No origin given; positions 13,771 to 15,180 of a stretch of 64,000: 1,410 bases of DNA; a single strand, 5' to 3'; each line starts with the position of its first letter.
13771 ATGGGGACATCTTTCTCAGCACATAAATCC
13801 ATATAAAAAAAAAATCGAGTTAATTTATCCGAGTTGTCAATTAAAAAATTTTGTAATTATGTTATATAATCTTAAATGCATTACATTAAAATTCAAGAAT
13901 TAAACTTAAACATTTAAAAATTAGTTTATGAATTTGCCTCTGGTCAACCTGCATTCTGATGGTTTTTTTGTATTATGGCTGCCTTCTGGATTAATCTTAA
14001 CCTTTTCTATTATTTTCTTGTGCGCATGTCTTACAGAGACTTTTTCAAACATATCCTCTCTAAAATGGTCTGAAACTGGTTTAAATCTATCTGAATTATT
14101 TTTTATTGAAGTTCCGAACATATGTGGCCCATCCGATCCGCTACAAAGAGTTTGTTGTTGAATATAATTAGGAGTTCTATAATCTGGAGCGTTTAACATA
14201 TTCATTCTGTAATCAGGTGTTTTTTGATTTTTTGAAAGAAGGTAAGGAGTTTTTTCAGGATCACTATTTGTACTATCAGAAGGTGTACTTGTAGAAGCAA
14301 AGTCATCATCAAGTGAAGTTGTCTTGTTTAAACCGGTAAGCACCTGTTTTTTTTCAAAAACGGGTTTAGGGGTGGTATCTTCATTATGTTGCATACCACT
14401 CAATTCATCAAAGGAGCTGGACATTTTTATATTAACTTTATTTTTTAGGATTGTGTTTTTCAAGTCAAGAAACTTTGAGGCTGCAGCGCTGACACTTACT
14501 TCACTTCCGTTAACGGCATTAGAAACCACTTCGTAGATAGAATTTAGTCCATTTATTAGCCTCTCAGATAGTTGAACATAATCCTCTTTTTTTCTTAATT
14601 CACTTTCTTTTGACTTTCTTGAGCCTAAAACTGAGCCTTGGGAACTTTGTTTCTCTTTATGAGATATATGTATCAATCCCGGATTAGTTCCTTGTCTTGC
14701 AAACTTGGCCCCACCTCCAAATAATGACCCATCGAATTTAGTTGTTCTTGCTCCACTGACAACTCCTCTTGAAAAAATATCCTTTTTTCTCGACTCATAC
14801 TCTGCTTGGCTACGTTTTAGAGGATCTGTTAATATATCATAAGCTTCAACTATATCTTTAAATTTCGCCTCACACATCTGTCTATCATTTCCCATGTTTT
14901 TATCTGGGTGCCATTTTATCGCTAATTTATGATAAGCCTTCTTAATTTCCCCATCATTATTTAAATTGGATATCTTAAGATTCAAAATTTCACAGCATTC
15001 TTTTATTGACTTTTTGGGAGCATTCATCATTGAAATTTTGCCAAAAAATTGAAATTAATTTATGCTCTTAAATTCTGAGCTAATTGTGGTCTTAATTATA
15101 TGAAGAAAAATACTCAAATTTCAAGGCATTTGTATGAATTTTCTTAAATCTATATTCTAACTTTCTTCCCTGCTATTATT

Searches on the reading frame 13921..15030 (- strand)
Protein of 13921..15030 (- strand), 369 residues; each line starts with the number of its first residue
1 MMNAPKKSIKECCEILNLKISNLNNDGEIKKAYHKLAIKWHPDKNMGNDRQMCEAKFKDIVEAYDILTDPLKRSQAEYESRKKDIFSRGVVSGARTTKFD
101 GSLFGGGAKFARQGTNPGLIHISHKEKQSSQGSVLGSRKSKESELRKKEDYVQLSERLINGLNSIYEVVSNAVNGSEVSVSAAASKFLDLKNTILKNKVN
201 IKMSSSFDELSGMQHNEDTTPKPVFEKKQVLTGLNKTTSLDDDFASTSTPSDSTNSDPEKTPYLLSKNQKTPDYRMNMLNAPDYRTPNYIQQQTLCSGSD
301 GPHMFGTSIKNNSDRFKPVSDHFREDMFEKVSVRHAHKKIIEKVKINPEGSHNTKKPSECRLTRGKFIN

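Call 51: search_protein_families(library=pfam, proteins=[window:13921-15030:-], max_evalue=0.001)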
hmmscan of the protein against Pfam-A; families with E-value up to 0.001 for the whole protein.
window:13921-15030:- (369 aa): 1 family
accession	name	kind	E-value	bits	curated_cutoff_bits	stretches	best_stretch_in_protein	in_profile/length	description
PF00226.36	DnaJ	-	2.8e-17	63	27.8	1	18-75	6-61/63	DnaJ domain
